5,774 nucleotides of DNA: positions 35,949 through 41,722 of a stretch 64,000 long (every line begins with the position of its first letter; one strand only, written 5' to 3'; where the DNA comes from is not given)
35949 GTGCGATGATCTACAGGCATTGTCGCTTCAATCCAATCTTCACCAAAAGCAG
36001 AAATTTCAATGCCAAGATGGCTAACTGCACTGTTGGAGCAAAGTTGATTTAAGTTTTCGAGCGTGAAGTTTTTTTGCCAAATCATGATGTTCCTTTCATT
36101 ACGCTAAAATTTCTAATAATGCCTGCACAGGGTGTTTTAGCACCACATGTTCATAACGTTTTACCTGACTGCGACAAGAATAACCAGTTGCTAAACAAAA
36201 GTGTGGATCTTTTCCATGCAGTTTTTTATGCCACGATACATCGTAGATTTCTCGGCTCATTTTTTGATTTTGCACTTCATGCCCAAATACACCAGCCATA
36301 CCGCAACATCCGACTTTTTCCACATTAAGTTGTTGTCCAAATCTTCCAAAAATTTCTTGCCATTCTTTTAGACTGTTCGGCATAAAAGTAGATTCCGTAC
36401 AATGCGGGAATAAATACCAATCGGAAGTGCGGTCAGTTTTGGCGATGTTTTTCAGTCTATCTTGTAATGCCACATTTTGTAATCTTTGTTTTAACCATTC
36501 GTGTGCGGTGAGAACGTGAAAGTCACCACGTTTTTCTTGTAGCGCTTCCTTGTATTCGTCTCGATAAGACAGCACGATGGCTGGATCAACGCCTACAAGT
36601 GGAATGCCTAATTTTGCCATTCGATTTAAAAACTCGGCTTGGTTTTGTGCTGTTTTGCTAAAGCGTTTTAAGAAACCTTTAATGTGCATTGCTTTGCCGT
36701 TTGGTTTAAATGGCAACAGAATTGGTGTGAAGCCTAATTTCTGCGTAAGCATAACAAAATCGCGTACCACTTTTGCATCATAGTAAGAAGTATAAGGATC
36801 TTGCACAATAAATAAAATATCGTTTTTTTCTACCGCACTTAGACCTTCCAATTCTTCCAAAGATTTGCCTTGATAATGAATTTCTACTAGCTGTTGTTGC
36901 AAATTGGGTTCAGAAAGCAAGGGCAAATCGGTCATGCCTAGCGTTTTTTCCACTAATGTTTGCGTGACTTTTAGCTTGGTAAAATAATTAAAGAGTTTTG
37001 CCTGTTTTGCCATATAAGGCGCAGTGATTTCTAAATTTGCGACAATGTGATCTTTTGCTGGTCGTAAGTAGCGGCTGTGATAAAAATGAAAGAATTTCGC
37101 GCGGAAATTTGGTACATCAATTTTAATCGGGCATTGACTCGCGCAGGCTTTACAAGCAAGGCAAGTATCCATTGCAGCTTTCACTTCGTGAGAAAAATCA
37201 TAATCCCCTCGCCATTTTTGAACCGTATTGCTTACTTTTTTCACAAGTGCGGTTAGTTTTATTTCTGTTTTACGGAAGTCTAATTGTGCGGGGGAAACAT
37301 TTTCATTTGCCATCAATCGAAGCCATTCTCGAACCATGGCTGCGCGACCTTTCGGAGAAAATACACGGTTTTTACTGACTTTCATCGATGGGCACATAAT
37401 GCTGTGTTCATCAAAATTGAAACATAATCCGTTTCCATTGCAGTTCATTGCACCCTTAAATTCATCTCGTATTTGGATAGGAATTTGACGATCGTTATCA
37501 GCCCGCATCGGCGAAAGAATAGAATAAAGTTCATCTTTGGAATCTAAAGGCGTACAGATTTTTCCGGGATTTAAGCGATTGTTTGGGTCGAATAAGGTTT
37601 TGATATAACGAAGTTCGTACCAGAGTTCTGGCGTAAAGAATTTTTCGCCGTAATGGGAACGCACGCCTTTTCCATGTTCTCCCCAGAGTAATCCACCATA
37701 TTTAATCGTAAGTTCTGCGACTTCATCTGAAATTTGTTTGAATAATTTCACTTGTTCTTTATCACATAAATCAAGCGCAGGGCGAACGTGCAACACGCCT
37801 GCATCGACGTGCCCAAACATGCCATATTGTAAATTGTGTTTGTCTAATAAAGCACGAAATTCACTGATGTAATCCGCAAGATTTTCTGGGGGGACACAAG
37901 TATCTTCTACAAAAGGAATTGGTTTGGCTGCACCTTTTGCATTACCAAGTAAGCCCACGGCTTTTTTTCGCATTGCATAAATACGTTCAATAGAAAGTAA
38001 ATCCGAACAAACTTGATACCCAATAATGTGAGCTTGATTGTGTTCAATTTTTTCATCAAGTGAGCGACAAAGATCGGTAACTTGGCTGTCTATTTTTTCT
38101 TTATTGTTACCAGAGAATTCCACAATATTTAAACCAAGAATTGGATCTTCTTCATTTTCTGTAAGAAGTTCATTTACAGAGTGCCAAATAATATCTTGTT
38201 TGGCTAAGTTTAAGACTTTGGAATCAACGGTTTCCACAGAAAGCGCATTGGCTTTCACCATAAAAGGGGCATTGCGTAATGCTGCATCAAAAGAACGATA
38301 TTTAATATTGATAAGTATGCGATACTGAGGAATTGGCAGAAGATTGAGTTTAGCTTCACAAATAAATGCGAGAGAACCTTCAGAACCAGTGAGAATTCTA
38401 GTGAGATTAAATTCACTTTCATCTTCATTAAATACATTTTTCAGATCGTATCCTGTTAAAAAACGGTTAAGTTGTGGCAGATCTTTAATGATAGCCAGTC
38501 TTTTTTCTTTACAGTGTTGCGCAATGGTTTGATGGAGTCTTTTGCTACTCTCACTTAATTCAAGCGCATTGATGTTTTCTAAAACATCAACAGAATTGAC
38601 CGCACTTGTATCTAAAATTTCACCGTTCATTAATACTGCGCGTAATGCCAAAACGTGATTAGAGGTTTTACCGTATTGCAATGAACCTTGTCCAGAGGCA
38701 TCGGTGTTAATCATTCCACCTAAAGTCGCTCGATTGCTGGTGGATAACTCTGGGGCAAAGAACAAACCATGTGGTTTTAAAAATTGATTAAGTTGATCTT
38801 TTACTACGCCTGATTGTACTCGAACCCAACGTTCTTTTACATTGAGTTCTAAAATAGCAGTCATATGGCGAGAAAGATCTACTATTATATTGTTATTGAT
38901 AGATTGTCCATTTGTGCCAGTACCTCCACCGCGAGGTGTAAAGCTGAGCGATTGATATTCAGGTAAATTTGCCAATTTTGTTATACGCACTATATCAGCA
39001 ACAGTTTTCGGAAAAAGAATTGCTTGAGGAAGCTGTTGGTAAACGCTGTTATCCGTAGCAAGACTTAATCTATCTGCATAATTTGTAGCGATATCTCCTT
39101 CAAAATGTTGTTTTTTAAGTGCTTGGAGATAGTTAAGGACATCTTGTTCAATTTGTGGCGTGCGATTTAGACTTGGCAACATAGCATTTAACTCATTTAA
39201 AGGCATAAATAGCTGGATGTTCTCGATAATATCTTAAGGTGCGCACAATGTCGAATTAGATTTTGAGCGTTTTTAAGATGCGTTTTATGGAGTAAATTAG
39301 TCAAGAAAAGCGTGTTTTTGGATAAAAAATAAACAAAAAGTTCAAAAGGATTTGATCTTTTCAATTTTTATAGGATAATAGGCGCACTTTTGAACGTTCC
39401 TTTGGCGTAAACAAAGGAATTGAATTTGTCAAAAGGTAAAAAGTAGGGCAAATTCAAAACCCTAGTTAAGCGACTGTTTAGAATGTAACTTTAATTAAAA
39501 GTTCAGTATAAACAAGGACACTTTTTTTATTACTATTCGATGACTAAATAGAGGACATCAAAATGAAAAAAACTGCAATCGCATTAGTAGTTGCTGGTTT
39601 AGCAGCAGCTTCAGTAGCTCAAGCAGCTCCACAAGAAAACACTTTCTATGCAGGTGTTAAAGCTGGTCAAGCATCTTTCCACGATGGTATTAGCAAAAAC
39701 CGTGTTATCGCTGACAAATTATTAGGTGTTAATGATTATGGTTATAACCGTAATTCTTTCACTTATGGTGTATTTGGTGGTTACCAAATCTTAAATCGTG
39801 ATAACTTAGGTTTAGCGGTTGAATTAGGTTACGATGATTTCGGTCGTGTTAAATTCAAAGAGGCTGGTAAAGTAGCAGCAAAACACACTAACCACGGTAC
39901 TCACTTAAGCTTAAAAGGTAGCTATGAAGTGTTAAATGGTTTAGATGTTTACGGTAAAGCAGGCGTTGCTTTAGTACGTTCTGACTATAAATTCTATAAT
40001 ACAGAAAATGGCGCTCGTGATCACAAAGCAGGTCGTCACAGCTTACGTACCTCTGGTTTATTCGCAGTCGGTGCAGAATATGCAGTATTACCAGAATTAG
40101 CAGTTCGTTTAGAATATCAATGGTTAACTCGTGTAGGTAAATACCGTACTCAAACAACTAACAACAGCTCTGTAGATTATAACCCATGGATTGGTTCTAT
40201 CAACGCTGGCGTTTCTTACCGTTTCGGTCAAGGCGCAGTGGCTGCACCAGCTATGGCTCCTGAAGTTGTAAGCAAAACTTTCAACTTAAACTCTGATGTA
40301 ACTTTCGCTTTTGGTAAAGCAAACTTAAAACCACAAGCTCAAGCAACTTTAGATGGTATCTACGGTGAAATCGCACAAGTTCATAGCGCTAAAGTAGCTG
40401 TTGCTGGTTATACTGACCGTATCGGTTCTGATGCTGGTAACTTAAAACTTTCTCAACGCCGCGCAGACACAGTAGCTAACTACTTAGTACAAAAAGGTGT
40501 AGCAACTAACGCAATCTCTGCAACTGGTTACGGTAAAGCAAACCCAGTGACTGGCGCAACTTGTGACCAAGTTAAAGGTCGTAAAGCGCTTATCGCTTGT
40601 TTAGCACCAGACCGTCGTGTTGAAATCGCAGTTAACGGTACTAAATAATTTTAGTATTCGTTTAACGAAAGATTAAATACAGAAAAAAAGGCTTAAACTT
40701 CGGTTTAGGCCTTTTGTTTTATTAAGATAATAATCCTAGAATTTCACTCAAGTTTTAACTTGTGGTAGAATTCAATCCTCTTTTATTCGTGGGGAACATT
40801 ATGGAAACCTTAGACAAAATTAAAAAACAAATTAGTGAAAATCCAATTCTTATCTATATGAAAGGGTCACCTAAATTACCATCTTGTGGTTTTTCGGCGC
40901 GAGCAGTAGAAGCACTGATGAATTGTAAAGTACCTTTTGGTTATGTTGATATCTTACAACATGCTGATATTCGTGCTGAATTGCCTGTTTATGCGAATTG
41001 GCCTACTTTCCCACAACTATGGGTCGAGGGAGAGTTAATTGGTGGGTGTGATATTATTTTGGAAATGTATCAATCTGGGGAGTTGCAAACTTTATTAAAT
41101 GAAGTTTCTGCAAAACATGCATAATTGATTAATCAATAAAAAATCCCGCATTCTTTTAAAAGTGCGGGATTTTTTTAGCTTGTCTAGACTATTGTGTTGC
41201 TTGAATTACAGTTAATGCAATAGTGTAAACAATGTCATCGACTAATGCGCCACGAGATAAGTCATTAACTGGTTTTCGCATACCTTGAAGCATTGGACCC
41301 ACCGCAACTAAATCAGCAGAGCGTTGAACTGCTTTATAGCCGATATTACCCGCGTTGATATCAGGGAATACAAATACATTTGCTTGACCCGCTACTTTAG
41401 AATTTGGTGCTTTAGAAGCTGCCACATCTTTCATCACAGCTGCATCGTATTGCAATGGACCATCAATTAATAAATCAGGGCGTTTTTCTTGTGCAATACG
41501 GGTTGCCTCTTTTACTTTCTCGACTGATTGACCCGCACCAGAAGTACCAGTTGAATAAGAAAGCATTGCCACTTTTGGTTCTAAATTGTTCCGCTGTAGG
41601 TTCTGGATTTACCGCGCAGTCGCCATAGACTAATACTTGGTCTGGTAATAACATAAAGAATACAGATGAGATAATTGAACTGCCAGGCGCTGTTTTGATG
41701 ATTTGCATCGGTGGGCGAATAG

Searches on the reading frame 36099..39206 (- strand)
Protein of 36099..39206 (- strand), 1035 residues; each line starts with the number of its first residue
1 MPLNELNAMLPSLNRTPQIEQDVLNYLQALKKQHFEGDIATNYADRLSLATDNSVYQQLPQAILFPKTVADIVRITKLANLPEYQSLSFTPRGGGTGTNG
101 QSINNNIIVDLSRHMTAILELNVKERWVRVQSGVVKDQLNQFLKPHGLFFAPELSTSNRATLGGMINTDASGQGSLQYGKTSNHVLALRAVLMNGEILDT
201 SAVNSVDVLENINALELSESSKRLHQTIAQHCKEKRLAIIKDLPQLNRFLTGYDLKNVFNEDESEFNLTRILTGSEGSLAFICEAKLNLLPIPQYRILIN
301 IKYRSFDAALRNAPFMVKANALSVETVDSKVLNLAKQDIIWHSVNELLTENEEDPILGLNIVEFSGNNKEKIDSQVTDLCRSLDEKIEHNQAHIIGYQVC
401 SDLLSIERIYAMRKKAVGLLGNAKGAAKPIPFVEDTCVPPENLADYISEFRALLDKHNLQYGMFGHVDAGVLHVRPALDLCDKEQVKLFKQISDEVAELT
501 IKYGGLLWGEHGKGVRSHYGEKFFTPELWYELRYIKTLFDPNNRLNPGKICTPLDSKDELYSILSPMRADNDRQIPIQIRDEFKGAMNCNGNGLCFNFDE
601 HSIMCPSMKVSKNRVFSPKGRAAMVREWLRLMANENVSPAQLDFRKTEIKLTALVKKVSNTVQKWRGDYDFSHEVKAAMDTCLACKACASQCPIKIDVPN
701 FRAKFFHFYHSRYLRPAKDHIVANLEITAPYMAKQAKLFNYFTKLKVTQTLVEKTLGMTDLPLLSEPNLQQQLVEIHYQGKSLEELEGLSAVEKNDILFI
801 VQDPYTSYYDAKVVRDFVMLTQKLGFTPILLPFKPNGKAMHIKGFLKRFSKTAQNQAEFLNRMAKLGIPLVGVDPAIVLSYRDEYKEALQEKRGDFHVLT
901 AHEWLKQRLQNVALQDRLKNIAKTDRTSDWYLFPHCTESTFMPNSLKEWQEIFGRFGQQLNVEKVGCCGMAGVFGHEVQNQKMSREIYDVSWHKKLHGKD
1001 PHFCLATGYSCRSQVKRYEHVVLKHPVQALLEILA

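Call 33: search_protein_families(library=ncbifam, proteins=[window:36099-39206:-], max_evalue=1e-10)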
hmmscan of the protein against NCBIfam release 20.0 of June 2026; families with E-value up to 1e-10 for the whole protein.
window:36099-39206:- (1035 aa): 5 families
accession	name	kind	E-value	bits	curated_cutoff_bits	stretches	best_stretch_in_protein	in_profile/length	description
NF049975.1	2HglutDHaseYdiJ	equivalog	0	1611.9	1350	1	9-1033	1-1017/1018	D-2-hydroxyglutarate dehydrogenase YdiJ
TIGR00387.1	glcD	equivalog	7.9e-57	192.9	567.9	2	64-201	2-137/413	glycolate oxidase subunit GlcD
NF008369.0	PRK11168.1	equivalog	2.7e-31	108.9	278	1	665-1034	43-399/401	anaerobic glycerol-3-phosphate dehydrogenase subunit C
NF008408.0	PRK11230.1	equivalog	2.9e-30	105.2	897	2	25-200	20-194/499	glycolate oxidase subunit GlcD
TIGR03379.1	glycerol3P_GlpC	equivalog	7.9e-18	64.4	279.9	1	677-1033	49-395/397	anaerobic glycerol-3-phosphate dehydrogenase subunit GlpC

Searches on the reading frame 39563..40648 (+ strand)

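Call 34: search_protein_families(library=ncbifam, proteins=[window:39563-40648:+], max_evalue=1e-10)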
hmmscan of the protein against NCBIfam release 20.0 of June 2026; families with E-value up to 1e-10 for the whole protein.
window:39563-40648:+ (361 aa): 18 families
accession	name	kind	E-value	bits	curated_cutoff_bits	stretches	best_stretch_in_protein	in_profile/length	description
NF008071.1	PRK10808.1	equivalog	1.1e-96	324.4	277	1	1-361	1-350/358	porin OmpA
NF045787.1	OmpABordt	equivalog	5.1e-27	94.8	200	1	224-361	63-193/194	outer membrane protein OmpA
NF053611.1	YiaD_Gzip_OmpA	equivalog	8.5e-27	94.2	175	1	241-357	99-206/206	YiaD family glycine zipper/OmpA-like lipoprotein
NF053612.1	anchor_PA1041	equivalog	8.8e-25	88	250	1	233-358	118-236/236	PA1041 family peptidoglycan-binding anchor lipoprotein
NF047726.1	AutTranAdhPGAsTpgA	equivalog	1.7e-22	79.9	350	1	236-355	146-266/268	trimeric autotransporter adhesin/peptidogylcan-associated protein TpgA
NF007804.1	PRK10510.1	equivalog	6.3e-20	71.5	307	1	240-339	108-207/219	OmpA family lipoprotein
NF053613.1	OMP_toxin_LptF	equivalog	6.6e-19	68.6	400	1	244-356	141-244/256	lipotoxin F family OmpA-related lipoprotein LptF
NF053585.1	OMP_LP_YfiB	equivalog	6.8e-18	65.1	128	1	239-340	51-150/163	outer membrane lipoprotein YfiB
TIGR03789.1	pdsO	hypoth_equivalog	3.6e-17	62.8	152.2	1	237-330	132-225/243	sortase-associated OmpA-like protein PdsO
TIGR02802.1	Pal_lipo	equivalog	7e-16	58.2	125.35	1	246-333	2-89/104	peptidoglycan-associated lipoprotein Pal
NF052230.1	T9SS_PorE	exception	8.2e-16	57.4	600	1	245-329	516-600/648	PorE family type IX secretion system protein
NF005999.0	PRK08126.1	subfamily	1.2e-13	50.7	571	1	243-357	322-430/432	hypothetical protein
TIGR03350.1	type_VI_ompA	equivalog_domain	1.6e-13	50.8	139.8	1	240-357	26-137/137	type VI secretion system protein TssL, long form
NF006541.1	PRK09038.1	equivalog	1.5e-12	47.7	283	1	240-342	137-240/253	flagellar motor protein MotD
NF053607.1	CHU_0125_OmpA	equivalog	2.1e-12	46.4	620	1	245-330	532-617/639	CHU_0125 family OmpA-like outer membrane integrity protein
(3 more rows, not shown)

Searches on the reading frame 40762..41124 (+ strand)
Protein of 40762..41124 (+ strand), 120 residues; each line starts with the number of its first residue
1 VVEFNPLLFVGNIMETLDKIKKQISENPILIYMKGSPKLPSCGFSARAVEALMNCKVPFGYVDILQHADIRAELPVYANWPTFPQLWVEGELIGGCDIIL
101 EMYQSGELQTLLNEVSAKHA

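Call 44: search_protein_families(library=pfam, proteins=[window:40762-41124:+], max_evalue=0.00001)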
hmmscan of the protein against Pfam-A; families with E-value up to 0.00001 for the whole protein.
window:40762-41124:+ (120 aa): 1 family
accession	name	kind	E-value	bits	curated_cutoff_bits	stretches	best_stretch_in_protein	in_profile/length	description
PF00462.30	Glutaredoxin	-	3.7e-19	69.1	22.9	1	29-93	1-60/60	Glutaredoxin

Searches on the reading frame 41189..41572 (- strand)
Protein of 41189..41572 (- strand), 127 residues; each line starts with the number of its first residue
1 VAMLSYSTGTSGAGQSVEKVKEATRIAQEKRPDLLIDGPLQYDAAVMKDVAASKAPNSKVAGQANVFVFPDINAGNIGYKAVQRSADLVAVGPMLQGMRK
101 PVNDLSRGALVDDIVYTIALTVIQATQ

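Call 44: search_protein_families(library=pfam, proteins=[window:41189-41572:-], max_evalue=0.00001)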
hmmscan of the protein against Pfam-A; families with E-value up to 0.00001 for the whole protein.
window:41189-41572:- (127 aa): 1 family
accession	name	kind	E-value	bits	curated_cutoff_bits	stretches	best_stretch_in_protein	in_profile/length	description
PF01515.24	PTA_PTB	-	8.7e-59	199.9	24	1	1-122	198-319/319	Phosphate acetyl/butaryl transferase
